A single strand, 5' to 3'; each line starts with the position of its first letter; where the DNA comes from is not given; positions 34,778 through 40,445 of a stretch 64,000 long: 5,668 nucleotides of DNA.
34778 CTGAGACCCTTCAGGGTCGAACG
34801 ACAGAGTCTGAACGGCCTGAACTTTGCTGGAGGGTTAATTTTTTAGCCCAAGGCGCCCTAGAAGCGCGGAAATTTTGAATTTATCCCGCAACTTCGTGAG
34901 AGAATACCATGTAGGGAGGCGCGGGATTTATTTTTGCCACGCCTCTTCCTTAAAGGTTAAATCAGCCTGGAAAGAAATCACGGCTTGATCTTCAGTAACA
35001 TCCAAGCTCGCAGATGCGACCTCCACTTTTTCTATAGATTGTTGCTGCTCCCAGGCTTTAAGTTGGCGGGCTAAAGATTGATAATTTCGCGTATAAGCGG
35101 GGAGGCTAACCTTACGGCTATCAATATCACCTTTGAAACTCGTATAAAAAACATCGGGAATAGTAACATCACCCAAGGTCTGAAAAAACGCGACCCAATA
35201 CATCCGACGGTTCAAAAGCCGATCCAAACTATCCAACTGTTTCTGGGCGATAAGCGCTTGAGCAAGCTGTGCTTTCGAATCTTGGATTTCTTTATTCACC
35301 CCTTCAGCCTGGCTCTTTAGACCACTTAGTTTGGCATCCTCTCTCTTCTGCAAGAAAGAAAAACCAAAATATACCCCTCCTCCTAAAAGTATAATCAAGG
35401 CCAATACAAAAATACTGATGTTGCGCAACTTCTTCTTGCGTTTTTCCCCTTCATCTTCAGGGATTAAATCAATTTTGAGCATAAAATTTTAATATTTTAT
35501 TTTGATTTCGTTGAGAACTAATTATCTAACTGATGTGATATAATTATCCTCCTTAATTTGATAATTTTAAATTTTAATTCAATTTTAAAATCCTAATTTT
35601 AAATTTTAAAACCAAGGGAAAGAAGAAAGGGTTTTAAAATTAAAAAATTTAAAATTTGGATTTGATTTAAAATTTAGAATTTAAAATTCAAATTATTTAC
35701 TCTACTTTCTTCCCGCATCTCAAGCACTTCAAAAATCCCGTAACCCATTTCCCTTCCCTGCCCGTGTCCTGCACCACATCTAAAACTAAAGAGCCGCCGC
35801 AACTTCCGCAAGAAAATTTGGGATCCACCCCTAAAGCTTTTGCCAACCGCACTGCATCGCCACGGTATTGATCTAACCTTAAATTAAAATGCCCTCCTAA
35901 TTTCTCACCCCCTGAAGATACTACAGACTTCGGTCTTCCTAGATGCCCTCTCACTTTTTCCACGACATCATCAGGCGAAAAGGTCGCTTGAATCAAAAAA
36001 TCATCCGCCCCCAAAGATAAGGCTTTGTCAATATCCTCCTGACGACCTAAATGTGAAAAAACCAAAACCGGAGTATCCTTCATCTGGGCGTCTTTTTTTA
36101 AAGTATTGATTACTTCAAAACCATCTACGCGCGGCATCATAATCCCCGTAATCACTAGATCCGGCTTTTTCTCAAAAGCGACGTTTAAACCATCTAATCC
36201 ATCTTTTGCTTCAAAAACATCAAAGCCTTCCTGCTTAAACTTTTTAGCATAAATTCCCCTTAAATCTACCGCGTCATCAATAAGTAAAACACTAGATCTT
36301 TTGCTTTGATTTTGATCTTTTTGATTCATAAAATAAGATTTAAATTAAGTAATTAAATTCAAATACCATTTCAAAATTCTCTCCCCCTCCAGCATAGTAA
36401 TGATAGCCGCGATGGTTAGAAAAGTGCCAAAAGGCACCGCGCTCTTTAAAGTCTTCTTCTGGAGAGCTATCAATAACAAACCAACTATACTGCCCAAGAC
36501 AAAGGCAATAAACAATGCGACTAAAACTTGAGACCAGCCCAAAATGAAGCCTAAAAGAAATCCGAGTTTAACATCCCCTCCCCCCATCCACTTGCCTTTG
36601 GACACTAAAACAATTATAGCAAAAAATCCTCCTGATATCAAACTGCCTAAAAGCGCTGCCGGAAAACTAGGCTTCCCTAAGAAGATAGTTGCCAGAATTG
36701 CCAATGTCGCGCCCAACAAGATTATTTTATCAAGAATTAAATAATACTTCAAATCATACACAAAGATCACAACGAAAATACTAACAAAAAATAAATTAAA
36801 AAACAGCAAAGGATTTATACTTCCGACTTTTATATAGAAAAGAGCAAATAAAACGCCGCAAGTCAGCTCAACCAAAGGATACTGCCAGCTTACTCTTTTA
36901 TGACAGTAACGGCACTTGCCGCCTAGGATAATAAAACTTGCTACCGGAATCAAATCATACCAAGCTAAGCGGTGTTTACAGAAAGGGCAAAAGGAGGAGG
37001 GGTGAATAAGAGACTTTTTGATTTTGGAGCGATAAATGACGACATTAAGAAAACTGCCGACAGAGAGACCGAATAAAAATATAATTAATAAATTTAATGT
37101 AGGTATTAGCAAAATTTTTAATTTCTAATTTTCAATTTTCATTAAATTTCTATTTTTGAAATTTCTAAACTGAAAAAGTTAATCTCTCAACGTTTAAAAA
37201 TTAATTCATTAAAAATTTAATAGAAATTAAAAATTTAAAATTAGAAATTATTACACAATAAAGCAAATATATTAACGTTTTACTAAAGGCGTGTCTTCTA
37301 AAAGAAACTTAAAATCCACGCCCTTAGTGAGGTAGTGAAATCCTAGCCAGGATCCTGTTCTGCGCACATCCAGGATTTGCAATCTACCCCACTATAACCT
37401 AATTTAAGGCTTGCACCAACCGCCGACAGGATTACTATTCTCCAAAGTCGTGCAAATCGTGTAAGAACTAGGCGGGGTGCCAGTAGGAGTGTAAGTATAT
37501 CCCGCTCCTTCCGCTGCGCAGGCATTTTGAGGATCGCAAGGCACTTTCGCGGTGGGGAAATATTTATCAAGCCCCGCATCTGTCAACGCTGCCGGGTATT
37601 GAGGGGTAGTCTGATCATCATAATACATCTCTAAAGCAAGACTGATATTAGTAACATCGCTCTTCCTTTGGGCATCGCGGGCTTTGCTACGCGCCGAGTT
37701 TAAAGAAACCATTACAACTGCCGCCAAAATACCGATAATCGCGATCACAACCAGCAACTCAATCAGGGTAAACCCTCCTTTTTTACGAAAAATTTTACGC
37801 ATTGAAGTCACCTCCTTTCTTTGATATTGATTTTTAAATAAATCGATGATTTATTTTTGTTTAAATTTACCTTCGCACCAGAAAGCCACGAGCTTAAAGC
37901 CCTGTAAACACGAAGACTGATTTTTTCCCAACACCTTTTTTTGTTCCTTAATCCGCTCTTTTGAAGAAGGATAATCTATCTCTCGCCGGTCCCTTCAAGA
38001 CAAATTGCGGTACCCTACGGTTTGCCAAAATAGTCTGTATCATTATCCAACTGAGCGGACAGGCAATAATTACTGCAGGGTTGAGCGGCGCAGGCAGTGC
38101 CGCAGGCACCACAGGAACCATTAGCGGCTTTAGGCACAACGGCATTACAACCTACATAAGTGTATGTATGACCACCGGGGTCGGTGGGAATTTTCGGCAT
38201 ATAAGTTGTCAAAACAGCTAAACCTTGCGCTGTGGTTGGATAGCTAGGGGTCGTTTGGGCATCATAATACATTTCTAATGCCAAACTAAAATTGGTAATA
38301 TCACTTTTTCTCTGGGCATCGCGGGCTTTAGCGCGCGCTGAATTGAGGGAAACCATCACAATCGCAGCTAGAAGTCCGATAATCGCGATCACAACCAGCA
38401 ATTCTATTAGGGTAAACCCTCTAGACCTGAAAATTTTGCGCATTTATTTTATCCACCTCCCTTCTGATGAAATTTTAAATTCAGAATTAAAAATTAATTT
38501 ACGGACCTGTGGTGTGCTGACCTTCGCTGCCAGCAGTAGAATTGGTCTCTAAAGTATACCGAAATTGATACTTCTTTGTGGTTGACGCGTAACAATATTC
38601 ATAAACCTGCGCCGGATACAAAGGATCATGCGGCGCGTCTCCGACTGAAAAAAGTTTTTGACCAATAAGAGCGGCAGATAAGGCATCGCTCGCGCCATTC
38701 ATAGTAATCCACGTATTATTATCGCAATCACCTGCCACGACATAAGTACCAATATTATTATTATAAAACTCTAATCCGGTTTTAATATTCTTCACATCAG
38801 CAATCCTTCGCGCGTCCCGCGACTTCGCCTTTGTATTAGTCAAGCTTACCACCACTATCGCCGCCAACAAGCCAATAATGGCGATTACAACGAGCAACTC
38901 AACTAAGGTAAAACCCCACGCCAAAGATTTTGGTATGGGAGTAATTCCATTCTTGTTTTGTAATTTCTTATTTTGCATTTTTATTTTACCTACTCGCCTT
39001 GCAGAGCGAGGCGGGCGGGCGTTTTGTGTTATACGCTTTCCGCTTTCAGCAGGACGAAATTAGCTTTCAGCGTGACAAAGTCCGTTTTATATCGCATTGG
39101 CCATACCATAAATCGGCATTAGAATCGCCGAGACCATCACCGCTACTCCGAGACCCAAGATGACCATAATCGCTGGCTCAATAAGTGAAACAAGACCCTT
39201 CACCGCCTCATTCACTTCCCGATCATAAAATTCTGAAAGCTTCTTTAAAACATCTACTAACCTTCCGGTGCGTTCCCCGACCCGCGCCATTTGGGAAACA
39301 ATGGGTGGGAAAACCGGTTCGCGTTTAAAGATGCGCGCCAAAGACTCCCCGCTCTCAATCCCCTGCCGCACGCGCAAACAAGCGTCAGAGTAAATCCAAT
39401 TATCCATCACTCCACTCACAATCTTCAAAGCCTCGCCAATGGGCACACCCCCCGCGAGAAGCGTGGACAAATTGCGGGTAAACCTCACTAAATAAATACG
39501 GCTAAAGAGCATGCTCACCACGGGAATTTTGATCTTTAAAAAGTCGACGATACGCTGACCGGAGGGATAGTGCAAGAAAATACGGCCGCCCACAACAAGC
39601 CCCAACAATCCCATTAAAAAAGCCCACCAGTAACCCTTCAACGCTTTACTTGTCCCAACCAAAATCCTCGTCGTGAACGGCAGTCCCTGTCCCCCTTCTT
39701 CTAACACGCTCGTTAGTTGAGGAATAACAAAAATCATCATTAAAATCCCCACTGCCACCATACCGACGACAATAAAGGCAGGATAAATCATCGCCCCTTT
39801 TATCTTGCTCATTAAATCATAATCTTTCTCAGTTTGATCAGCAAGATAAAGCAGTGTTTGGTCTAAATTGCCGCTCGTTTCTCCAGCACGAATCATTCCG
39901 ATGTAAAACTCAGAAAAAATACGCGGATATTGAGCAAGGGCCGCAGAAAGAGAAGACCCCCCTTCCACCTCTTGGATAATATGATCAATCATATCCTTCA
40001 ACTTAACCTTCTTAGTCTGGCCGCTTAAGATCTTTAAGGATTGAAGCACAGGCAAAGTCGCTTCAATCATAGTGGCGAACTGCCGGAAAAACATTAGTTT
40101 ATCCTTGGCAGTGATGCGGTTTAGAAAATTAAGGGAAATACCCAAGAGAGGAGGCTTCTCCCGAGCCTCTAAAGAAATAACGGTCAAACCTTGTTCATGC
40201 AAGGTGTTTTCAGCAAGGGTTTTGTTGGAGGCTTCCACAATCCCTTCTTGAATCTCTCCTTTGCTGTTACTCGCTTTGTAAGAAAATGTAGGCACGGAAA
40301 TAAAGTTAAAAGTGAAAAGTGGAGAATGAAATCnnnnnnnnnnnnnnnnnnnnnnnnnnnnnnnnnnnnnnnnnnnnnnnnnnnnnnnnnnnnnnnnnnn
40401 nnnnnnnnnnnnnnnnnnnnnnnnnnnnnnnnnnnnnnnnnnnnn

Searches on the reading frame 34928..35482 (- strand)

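Call 5: search_protein_families(library=pfam, proteins=[window:34928-35482:-], max_evalue=0.01)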
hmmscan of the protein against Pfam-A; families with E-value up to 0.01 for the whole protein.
window:34928-35482:- (184 aa): 1 family
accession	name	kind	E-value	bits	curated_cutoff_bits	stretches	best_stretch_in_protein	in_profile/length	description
PF05137.18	PilN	-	0.0038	17.7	22.8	1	99-174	2-75/78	Fimbrial assembly protein (PilN)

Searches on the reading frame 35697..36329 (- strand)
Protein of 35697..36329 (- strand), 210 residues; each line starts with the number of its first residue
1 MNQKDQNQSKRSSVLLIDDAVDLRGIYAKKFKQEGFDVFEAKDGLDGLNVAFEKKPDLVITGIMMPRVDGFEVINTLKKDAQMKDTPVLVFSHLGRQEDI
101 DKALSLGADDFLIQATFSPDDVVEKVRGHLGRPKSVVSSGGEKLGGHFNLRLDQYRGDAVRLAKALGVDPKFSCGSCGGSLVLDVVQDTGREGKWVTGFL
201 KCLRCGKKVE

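Call 5: search_protein_families(library=pfam, proteins=[window:35697-36329:-], max_evalue=0.01)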
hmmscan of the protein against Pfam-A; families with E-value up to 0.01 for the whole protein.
window:35697-36329:- (210 aa): 1 family
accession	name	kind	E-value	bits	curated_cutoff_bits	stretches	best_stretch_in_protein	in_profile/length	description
PF00072.30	Response_reg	-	1.7e-20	73.6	30.2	1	14-126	1-110/111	Response regulator receiver domain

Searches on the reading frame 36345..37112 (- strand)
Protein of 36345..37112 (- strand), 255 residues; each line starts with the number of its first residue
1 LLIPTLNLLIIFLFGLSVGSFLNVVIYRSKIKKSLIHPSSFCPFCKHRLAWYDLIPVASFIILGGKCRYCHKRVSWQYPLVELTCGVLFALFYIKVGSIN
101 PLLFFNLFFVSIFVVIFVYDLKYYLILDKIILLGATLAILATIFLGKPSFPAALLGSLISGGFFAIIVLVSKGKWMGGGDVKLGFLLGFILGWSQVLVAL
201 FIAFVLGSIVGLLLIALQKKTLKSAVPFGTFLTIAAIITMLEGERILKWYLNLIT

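Call 5: search_protein_families(library=pfam, proteins=[window:36345-37112:-], max_evalue=0.01)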
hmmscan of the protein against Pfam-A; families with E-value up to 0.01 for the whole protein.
window:36345-37112:- (255 aa): 3 families
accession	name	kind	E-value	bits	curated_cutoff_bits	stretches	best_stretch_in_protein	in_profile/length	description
PF06750.18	A24_N_bact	-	7.8e-33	112.8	23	1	13-95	1-83/84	Bacterial Peptidase A24 N-terminal domain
PF01478.23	Peptidase_A24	-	8.1e-14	52.4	26.5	1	107-212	1-104/104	Type IV leader peptidase family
PF21202.3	SLX1_C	-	0.0011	19.7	27.2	0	33-55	43-65/65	Structure-specific endonuclease subunit SLX1, C-terminal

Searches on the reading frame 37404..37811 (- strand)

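Call 5: search_protein_families(library=pfam, proteins=[window:37404-37811:-], max_evalue=0.01)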
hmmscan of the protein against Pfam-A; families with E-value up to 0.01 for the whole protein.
window:37404-37811:- (135 aa): 1 family
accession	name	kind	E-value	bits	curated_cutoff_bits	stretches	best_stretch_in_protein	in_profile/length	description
PF07963.17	N_methyl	-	1.6e-09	37.3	21.2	1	9-34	2-27/27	Prokaryotic N-terminal methylation motif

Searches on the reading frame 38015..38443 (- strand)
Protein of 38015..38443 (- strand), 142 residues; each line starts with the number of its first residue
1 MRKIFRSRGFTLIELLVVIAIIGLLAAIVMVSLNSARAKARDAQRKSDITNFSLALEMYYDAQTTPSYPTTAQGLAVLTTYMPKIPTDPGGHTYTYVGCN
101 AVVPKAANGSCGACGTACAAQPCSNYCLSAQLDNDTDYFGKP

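Call 5: search_protein_families(library=pfam, proteins=[window:38015-38443:-], max_evalue=0.01)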
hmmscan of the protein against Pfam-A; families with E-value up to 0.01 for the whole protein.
window:38015-38443:- (142 aa): 3 families
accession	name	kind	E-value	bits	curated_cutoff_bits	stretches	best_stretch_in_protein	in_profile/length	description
PF07963.17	N_methyl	-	8.7e-09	35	21.2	1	6-30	3-27/27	Prokaryotic N-terminal methylation motif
PF08334.16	T2SSG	-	2.4e-06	28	21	1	37-97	6-77/108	Type II secretion system (T2SS), protein G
PF22434.1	PilW_C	-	0.00039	20.7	27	1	39-92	4-60/128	PilW, C-terminal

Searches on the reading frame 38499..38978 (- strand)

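Call 5: search_protein_families(library=pfam, proteins=[window:38499-38978:-], max_evalue=0.01)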
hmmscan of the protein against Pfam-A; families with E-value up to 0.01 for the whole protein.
window:38499-38978:- (159 aa): 2 families
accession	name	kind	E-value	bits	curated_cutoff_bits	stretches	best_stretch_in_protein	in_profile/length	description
PF07963.17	N_methyl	-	3.1e-05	23.8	21.2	1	22-42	6-26/27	Prokaryotic N-terminal methylation motif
PF02273.21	Acyl_transf_2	-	0.0029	17.4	20.3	1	27-100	117-191/294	Acyl transferase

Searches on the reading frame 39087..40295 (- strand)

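Call 6: search_protein_families(library=pfam, proteins=[window:39087-40295:-], max_evalue=0.001)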
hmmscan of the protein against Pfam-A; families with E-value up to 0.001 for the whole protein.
window:39087-40295:- (402 aa): 1 family
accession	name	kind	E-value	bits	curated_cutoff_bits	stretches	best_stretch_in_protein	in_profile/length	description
PF00482.28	T2SSF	-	1.8e-64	215.7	25.2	2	69-192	1-125/125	Type II secretion system (T2SS), protein F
